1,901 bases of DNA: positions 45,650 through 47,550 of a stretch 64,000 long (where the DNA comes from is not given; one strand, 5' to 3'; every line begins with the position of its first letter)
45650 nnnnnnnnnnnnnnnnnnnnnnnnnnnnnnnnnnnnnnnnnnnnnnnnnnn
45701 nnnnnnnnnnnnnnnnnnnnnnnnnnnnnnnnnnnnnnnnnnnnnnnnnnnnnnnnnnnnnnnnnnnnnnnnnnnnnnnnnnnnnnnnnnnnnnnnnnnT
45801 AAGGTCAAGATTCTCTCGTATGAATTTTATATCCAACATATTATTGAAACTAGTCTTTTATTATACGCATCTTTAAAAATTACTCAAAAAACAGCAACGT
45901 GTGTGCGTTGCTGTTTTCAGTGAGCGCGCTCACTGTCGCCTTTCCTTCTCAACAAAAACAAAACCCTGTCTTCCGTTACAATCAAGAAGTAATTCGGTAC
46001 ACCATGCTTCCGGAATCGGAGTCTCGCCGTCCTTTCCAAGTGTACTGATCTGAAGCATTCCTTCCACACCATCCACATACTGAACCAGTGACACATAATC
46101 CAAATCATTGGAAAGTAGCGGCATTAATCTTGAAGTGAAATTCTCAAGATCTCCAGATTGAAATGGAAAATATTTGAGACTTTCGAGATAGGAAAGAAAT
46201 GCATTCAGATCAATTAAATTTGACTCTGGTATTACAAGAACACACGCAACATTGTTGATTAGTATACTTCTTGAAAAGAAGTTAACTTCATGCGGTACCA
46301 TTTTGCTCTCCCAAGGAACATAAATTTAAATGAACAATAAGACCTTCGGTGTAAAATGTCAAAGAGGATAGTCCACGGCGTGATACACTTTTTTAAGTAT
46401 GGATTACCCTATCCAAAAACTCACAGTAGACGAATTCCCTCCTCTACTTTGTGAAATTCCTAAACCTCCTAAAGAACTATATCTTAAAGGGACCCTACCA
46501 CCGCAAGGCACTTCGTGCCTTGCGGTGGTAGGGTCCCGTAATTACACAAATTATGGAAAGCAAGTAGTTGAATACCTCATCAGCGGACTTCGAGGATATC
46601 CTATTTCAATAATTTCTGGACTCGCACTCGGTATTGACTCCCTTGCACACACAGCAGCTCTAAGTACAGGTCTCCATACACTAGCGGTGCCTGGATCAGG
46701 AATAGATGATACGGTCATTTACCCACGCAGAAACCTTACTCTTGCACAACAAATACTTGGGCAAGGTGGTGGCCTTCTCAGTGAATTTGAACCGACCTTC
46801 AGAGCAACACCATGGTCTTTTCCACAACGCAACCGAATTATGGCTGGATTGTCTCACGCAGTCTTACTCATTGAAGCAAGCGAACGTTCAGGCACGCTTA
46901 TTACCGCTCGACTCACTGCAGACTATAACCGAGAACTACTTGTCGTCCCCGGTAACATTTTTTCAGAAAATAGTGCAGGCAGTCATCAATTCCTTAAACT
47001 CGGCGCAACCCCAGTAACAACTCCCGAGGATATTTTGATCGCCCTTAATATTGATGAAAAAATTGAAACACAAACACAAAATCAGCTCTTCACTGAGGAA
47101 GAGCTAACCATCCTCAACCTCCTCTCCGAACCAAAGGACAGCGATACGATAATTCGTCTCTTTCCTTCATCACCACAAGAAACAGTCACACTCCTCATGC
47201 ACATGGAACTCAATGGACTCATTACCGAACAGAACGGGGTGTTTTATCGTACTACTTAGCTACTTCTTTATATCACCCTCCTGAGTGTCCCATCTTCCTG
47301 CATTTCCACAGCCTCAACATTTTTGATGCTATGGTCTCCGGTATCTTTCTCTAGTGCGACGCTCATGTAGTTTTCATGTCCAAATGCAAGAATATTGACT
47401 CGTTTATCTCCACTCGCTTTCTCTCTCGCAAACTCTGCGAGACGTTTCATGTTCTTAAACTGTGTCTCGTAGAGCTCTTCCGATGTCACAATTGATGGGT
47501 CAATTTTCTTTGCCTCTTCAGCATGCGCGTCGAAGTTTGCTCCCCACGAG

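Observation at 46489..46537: Perfect 49-nt hairpin (23-bp arms) embedded in frame within dprA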

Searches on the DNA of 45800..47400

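Call 33: search_rna_families(source=window, start=45800, end=47400, threshold=evalue, max_evalue=10)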
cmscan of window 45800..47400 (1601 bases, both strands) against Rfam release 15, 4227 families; matches with E-value up to 10: 8.
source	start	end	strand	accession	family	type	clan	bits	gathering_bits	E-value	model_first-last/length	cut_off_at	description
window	46485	46545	+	RF04341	Plastid-psbJ-5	Cis-reg;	CL00152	22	53.1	0.4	1-59/59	no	Plastid-psbJ-5 3UTR RNA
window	46480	46543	-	RF04341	Plastid-psbJ-5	Cis-reg;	CL00152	19.2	53.1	2.2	1-59/59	no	Plastid-psbJ-5 3UTR RNA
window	45880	45929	-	RF00821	mir-249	Gene; miRNA;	-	18.7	70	0.66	1-97/97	no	mir-249 microRNA precursor family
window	45884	45971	-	RF02432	SpF25_sRNA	Gene; sRNA;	-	18.4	48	6.4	1-102/102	no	Streptococcus sRNA SpF25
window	46861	46877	+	RF01330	CRISPR-DR16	Gene; CRISPR;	-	18.1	35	0.68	1-37/37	no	CRISPR RNA direct repeat element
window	47076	47104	+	RF03060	uup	Cis-reg;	-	15.5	36.8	8.3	1-48/48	no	uup RNA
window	47042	47103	-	RF01264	snR83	Gene; snRNA; snoRNA; HACA-box;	CL00023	14.5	75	1.9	239-300/308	no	Small nucleolar RNA snR83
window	46466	46533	+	RF02377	SurA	Gene; sRNA;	-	10.3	100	8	1-279/279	no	SurA sRNA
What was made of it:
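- On Conserved cis-regulatory RNA structure: Best hit is 22 bits against a gathering score of 53.1, a generic hairpin (call 33).
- No Rfam family matches (best 22 bits against a gathering score of 53, call 33).
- Tried and rejected: Nothing near threshold (call 33).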
